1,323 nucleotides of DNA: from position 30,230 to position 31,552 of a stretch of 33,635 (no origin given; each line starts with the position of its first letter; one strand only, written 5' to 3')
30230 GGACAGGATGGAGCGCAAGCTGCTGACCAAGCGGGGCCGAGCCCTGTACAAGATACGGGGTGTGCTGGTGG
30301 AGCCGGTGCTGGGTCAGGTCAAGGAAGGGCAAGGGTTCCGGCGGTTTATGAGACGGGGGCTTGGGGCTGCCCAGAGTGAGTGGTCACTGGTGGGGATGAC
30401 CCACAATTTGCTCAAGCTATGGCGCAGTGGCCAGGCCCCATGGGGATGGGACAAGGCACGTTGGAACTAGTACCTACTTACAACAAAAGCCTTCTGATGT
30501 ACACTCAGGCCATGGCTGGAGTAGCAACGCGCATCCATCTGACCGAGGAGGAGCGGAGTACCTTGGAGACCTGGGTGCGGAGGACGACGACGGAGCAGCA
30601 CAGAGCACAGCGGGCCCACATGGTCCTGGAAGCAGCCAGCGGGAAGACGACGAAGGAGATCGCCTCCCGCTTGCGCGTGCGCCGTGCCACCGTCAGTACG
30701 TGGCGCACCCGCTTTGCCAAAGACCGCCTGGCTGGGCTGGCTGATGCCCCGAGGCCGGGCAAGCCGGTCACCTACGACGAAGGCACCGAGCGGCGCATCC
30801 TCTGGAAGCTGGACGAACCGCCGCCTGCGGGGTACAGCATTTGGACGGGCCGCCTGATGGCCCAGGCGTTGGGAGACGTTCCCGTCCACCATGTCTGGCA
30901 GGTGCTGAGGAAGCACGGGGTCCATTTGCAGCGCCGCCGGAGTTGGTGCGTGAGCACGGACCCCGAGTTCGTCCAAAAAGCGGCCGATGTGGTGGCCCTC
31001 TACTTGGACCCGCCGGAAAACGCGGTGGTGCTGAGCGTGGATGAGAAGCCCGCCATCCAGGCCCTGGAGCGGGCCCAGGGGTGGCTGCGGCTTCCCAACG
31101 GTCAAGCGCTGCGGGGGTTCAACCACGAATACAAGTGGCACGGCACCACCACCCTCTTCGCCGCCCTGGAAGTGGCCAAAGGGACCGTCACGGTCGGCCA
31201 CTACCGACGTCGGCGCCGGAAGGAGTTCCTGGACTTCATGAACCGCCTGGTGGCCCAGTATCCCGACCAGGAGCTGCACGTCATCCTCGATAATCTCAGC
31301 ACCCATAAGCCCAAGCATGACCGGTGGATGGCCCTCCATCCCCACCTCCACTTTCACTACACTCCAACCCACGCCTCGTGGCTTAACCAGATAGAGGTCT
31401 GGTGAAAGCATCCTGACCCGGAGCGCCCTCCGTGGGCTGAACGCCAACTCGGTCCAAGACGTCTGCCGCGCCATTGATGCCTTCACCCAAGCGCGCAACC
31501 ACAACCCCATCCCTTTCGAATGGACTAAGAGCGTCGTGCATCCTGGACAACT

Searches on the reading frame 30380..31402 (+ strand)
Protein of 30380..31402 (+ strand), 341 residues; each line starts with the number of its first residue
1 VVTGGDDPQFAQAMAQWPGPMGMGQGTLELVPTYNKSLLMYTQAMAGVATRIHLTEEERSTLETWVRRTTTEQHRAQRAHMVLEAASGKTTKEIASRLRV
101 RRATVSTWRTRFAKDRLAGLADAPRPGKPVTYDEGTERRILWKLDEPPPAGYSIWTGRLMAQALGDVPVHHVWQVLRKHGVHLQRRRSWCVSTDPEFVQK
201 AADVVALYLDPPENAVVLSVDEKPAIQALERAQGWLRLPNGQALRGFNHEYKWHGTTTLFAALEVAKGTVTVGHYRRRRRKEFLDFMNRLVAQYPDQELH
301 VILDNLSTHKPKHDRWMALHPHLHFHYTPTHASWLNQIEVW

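Call 23: search_protein_families(library=pfam, proteins=[window:30380-31402:+], max_evalue=0.0001)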
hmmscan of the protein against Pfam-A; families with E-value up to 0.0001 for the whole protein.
window:30380-31402:+ (341 aa): 5 families
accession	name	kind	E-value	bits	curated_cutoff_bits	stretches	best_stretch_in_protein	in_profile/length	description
PF13358.12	DDE_3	-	4.9e-22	78.8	28.6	1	217-340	2-124/146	DDE superfamily endonuclease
PF13565.12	HTH_32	-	8.5e-12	45.9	33.7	1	104-176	1-73/73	Homeodomain-like domain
PF13551.12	HTH_29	-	5.5e-11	42.8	28.1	1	78-137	1-63/64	Winged helix-turn helix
PF13518.12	HTH_28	-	1.1e-08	35.4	25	1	77-127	1-51/52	Helix-turn-helix domain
PF13384.12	HTH_23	-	2.7e-08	33.8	24.6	1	76-120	5-49/50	Homeodomain-like domain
